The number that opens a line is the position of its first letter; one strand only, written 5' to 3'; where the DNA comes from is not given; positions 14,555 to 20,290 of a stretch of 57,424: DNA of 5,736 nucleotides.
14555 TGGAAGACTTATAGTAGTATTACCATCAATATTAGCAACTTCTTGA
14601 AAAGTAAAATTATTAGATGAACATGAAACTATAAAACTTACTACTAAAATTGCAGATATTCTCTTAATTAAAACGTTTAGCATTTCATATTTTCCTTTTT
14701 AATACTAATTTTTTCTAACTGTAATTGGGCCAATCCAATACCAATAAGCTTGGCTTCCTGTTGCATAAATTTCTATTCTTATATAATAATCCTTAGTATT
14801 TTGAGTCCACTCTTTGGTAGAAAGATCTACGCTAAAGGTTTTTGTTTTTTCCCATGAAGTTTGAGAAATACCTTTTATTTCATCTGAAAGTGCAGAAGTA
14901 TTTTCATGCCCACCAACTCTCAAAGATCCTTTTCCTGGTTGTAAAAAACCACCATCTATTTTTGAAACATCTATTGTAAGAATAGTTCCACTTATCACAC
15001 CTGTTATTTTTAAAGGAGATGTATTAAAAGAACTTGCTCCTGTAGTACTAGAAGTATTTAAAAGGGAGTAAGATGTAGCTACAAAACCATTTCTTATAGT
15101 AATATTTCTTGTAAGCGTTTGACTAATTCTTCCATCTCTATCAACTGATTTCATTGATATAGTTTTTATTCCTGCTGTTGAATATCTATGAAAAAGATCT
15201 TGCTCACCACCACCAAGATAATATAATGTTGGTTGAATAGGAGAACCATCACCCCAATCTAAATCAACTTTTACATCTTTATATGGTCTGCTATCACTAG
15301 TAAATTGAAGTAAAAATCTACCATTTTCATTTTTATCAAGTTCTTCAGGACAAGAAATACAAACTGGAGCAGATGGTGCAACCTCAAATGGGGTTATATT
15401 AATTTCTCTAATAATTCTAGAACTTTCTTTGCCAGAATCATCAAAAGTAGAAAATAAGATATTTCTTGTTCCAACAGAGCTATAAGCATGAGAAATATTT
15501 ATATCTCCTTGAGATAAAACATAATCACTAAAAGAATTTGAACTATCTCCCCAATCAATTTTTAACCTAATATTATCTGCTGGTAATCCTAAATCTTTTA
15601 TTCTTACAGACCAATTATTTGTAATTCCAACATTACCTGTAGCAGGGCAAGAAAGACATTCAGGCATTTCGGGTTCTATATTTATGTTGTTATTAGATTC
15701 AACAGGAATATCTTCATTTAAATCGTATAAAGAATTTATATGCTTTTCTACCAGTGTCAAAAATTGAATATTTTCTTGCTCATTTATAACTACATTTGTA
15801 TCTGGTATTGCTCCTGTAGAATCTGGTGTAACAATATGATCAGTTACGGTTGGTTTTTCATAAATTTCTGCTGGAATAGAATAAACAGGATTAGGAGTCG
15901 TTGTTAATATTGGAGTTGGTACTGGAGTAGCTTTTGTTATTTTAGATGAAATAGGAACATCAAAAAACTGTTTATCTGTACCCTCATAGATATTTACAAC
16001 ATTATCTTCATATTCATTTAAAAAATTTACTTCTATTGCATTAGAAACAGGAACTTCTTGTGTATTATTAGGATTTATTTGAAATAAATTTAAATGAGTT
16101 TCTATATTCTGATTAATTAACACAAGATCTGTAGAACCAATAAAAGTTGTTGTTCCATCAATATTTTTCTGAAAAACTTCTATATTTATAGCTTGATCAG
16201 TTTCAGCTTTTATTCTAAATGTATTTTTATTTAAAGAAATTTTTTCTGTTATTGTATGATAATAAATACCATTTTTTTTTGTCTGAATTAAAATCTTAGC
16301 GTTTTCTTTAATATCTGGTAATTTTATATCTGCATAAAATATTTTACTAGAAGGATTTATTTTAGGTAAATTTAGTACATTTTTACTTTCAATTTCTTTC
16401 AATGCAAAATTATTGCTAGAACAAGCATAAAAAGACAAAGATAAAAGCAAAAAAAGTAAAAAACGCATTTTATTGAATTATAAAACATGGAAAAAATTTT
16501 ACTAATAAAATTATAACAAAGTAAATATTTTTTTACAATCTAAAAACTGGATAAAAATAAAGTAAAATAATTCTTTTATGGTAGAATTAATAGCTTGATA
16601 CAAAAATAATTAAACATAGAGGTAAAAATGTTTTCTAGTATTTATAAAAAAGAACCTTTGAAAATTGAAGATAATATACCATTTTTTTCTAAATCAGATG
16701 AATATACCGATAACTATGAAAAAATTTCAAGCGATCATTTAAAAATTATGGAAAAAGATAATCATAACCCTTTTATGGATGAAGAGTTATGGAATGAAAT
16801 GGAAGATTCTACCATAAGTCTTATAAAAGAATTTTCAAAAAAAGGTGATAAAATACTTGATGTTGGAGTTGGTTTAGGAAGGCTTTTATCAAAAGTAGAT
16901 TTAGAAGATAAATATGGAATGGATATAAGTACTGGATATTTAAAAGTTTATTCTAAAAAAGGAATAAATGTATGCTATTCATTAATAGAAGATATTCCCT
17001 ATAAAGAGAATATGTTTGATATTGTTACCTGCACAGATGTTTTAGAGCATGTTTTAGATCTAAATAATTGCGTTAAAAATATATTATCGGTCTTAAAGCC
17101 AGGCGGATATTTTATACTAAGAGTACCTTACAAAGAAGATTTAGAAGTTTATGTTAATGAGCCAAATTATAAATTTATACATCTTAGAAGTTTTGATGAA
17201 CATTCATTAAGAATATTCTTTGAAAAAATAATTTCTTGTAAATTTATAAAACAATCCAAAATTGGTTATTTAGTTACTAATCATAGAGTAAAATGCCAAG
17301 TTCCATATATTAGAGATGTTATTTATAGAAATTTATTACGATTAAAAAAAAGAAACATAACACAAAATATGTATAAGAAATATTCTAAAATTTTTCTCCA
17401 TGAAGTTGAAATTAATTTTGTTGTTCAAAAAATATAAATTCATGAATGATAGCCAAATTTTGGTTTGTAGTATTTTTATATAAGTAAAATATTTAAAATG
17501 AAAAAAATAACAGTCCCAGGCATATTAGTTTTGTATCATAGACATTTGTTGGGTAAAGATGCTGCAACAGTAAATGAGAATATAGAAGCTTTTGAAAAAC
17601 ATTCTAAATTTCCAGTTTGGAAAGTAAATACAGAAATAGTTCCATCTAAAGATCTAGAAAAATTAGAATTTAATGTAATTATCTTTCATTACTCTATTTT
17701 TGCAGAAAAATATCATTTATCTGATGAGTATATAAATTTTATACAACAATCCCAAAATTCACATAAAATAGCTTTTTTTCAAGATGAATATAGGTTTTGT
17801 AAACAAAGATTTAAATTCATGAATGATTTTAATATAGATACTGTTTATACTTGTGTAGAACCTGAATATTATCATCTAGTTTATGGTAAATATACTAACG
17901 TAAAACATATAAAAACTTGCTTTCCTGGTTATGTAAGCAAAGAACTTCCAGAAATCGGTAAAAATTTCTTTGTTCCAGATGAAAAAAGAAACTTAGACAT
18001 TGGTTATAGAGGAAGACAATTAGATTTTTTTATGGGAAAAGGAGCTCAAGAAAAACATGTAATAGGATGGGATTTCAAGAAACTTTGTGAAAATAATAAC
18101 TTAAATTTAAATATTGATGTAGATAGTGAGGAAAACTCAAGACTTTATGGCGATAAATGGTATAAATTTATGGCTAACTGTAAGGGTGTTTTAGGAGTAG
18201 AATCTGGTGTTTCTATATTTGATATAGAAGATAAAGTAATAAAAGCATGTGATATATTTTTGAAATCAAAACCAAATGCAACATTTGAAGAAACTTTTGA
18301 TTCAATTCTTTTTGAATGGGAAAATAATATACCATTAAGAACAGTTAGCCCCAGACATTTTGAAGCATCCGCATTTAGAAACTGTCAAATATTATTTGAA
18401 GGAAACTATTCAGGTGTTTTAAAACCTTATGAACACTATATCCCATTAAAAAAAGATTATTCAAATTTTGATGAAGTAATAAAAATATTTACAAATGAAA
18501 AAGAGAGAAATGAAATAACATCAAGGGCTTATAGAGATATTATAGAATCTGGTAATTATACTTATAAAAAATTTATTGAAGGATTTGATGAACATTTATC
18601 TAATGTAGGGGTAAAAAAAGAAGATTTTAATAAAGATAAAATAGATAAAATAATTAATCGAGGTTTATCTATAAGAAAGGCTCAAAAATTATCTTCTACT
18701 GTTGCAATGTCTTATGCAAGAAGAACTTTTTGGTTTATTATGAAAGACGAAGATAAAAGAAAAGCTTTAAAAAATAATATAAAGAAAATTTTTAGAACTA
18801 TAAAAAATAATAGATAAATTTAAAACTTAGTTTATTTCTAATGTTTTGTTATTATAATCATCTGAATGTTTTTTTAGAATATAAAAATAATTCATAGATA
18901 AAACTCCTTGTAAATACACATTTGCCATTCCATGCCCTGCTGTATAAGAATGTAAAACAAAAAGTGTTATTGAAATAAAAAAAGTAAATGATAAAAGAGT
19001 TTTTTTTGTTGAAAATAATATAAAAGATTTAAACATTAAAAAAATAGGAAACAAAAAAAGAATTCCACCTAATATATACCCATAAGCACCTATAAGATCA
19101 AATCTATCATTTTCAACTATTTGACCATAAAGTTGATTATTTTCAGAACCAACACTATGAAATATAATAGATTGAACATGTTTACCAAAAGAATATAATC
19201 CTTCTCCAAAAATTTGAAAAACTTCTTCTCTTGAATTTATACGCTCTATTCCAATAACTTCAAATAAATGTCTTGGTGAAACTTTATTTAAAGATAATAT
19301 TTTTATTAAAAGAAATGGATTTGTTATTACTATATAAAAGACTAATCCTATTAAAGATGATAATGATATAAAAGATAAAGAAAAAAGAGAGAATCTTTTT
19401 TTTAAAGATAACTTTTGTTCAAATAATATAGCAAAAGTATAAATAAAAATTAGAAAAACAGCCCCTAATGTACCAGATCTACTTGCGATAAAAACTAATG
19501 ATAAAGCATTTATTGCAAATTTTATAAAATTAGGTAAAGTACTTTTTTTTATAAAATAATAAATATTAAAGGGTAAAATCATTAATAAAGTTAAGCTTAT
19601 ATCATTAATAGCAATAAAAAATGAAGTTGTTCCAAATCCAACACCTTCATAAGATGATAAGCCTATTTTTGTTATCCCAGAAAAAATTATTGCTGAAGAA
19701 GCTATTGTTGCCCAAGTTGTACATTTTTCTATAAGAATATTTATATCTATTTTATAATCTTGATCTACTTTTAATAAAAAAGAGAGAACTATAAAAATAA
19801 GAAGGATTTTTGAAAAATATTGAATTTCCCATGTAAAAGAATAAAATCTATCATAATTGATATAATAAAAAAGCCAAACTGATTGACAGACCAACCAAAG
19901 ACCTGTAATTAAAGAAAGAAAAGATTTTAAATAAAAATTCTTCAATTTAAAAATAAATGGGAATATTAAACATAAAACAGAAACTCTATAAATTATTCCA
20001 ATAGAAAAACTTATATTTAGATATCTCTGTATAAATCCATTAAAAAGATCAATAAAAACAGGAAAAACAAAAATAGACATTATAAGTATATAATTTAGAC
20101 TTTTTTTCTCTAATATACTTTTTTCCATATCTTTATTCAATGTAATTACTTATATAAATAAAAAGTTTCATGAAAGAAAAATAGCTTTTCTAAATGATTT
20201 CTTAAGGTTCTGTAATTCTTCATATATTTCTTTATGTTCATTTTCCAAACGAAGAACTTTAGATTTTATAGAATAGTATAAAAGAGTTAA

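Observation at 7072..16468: Four-gene lipoprotein operon built only of display/binding modules, inserted in the middle of a Wzx/Wzy polysaccharide locus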

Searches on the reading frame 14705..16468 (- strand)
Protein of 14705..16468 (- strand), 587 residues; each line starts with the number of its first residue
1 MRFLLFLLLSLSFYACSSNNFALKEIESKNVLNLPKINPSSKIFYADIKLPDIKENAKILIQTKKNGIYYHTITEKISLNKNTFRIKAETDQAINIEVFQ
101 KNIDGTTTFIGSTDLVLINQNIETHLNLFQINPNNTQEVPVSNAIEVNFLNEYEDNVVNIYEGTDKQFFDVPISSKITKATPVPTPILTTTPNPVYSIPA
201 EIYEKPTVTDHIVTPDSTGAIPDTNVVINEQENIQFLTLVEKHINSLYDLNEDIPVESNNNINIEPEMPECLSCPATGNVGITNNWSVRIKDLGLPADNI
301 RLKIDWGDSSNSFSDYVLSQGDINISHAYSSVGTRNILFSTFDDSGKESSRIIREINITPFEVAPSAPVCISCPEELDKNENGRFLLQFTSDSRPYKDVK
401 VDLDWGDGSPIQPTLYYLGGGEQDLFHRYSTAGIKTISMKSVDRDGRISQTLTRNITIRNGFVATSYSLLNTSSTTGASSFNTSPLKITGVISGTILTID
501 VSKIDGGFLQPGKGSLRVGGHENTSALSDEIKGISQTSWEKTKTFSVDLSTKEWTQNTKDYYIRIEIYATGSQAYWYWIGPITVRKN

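Call 5: search_protein_families(library=pfam, proteins=[window:14705-16468:-], max_evalue=1)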
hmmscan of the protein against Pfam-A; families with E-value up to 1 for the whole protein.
window:14705-16468:- (587 aa): 3 families
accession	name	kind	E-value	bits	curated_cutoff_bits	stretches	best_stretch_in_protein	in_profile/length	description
PF18911.6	PKD_4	-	0.0095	16.4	27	0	376-458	13-85/85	PKD domain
PF13483.12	Lactamase_B_3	-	0.13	12.6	24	1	79-151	5-63/160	Beta-lactamase superfamily domain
PF18003.7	DUF3823_C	-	0.25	12.5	27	0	529-577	52-98/103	Domain of unknown function (DUF3823_C)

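Call 6: search_protein_families(library=ncbifam, proteins=[window:14705-16468:-], max_evalue=1)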
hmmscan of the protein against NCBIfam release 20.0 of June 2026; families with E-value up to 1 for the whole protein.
window:14705-16468:- (587 aa): 2 families
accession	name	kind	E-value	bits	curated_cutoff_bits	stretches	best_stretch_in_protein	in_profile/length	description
NF058578.1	CPR_pilus_PamR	equivalog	2.2e-10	39.9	300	2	401-472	183-251/297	pilus system RbmA-like protein PamR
NF010493.0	PRK13912.1-4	equivalog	0.13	12.2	351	1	1-99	1-98/171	nuclease NucT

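Call 34: search_protein_representatives(protein=window:14705-16468:-)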
Query: 587 residues. Proteins with E-value up to 0.001 (for the whole library): 547; up to 1e-10: 96; up to 1e-30: 9. The best 150 are listed.
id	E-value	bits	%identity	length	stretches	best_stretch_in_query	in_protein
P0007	0.0e+00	1316.8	100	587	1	1-587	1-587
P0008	9.1e-54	199.4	24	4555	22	302-478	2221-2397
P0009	6.3e-41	157.0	25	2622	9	263-449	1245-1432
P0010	4.5e-36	141.0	26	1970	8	281-483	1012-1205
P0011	3.3e-35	138.1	29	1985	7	263-450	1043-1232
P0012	1.7e-34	135.7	27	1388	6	287-449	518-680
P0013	4.2e-33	131.1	30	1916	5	263-453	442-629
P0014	9.2e-33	130.0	26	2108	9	254-486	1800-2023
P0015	7.3e-31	123.7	25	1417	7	297-469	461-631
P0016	9.9e-29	116.7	42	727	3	261-349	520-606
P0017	2.8e-27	111.9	30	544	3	257-460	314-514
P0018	3.6e-27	111.5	26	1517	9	265-458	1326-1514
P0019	2.0e-26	109.1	27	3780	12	297-456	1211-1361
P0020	3.8e-26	108.2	28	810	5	262-470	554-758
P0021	1.1e-25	106.7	28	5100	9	300-469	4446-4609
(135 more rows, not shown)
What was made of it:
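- On PKD domain (PF18911 / PF00801): The full HMMER search gave 547 hits with E<=0.001, and all 149 listed hits other than A itself match this region (call 34).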

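Call 42: search_solved_structures(query=window:14705-16468:-, max_evalue=10)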
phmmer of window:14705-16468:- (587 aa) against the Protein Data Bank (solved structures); distinct sequences matched with E-value up to 10: 2.
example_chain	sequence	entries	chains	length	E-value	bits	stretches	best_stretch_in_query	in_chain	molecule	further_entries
4xed_A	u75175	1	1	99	0.0025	19.6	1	261-350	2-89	Peptidase M14, carboxypeptidase A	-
4jrw_A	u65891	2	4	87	0.76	11.4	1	275-350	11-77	Collagenase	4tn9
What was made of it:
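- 14705..16468 (-): Gene A, a 587-aa lipoprotein (NCBI MEK7434582.1). Layout: signal peptide and lipobox aa 1-16 (16421-16468); N-domain shared with B aa 17-170 (15959-16420); Pro/Thr linker aa 176-226 (15791-15943); PKD-like 1 aa 261-352 (15413-15688); PKD-like 2 aa 356-462 (15083-15403); C-domain shared with C aa 480-587 (14708-15031). PKD evidence from calls 5, 34 and 42.
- On PKD domain (PF18911 / PF00801): However, the PDB PKD domain 4xed matches at E 0.0025 (call 42).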

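Call 79: list_cluster_members(proteins=[window:14705-16468:-, window:12935-14683:-, window:10950-12920:-, window:7072-10956:-])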
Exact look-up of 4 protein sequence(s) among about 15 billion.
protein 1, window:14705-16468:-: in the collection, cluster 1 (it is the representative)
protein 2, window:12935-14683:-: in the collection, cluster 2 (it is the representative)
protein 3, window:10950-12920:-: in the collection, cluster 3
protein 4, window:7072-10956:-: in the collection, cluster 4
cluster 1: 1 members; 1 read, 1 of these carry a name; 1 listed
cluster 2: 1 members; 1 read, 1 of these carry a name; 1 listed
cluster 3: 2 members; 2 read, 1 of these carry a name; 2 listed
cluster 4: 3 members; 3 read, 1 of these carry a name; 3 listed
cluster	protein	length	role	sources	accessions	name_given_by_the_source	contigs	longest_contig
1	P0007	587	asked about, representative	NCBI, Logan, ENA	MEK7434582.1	MAG: hypothetical protein AABZ74_15725 [Cyanobacteriota bacterium]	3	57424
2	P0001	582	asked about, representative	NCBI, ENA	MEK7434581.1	MAG: hypothetical protein AABZ74_15720 [Cyanobacteriota bacterium]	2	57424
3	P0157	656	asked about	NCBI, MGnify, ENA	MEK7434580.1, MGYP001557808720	MAG: hypothetical protein AABZ74_15715 [Cyanobacteriota bacterium] | CR=1 FL=1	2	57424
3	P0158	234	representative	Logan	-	-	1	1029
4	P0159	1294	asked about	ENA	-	-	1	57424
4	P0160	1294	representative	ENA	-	-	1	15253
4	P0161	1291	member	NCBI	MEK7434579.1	MAG: pre-peptidase C-terminal domain-containing protein [Cyanobacteriota bacterium]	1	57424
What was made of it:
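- Checked: NCBI starts D at M4; this alternative start removes the overlap but not the tight packing (call 79).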

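Call 80: find_encoding_contigs(protein=P0160, flank=10000, max_places=4)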
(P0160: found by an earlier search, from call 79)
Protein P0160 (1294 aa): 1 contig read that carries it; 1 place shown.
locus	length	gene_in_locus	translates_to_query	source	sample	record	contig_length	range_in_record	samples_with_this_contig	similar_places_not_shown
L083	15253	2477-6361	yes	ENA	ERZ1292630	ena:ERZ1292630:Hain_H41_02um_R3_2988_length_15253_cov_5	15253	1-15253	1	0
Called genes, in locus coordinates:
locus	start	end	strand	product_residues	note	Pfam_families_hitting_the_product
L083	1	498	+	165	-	?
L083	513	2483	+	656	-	-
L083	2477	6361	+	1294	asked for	PF04151:PPC (weak), PF19190:BACON_2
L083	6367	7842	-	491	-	PF01943:Polysacc_synt, PF13440:Polysacc_synt_3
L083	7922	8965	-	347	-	PF01073:3Beta_HSD, PF01370:Epimerase, PF02719:Polysacc_synt_2 (weak), PF05368:NmrA (weak), PF07993:NAD_binding_4 (faint), PF16363:GDP_Man_Dehyd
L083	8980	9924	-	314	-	PF01073:3Beta_HSD, PF01370:Epimerase, PF02719:Polysacc_synt_2, PF04321:RmlD_sub_bind, PF05368:NmrA, PF07993:NAD_binding_4 (weak), PF13460:NAD_binding_10, PF16363:GDP_Man_Dehyd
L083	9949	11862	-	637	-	PF13522:GATase_6, PF13537:GATase_7, PF00733:Asn_synthase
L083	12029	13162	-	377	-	PF08495:FIST, PF10442:FIST_C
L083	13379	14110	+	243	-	-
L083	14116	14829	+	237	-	PF04029:2-ph_phosp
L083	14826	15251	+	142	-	?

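Call 84: search_protein_families(library=phrogs, proteins=[window:14705-16468:-], max_evalue=0.01)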
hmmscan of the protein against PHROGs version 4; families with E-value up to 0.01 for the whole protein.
window:14705-16468:- (587 aa): 0 families

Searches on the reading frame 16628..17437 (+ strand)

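Call 7: search_protein_families(library=pfam, proteins=[window:16628-17437:+], max_evalue=0.001)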
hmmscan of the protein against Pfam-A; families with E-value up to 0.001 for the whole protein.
window:16628-17437:+ (269 aa): 8 families
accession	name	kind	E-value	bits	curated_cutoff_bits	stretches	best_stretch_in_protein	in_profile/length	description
PF08241.18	Methyltransf_11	-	5.5e-16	59.4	21.2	1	77-164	1-95/95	Methyltransferase domain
PF13489.12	Methyltransf_23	-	6.2e-13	49.2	27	1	60-196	7-152/164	Methyltransferase domain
PF13847.12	Methyltransf_31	-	4.5e-12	46.3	27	1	71-168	2-113/145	Methyltransferase domain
PF13649.12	Methyltransf_25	-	8.4e-11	42.9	27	1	76-160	1-97/97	Methyltransferase domain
PF08242.18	Methyltransf_12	-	4.2e-09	37.5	30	1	77-162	1-98/98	Methyltransferase domain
PF01209.24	Ubie_methyltran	-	1.9e-05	24.6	20.1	1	70-163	45-150/233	ubiE/COQ5 methyltransferase family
PF05219.18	DREV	-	2.5e-05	24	26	1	71-202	93-229/265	DREV methyltransferase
PF07021.18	MetW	-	5.4e-05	23.3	21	1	64-155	5-101/193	Methionine biosynthesis protein MetW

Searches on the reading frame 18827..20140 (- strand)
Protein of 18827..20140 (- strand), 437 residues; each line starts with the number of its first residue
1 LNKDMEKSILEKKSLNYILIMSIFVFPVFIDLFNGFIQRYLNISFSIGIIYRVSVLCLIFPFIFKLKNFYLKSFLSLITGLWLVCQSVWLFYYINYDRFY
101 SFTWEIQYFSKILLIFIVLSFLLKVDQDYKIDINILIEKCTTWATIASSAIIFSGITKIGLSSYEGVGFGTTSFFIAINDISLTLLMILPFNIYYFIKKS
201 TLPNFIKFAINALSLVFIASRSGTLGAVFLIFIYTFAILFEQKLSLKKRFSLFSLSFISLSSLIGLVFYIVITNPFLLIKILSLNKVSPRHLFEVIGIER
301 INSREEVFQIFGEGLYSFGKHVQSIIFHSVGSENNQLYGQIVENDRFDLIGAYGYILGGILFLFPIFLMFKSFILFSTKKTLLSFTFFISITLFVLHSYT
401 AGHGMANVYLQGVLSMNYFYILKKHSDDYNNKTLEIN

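Call 7: search_protein_families(library=pfam, proteins=[window:18827-20140:-], max_evalue=0.001)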
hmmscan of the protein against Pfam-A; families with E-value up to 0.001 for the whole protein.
window:18827-20140:- (437 aa): 1 family
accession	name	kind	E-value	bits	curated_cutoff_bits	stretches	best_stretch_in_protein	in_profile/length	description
PF13425.11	O-antigen_lig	-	1.2e-12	47.9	31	1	18-265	7-263/462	O-antigen ligase like membrane protein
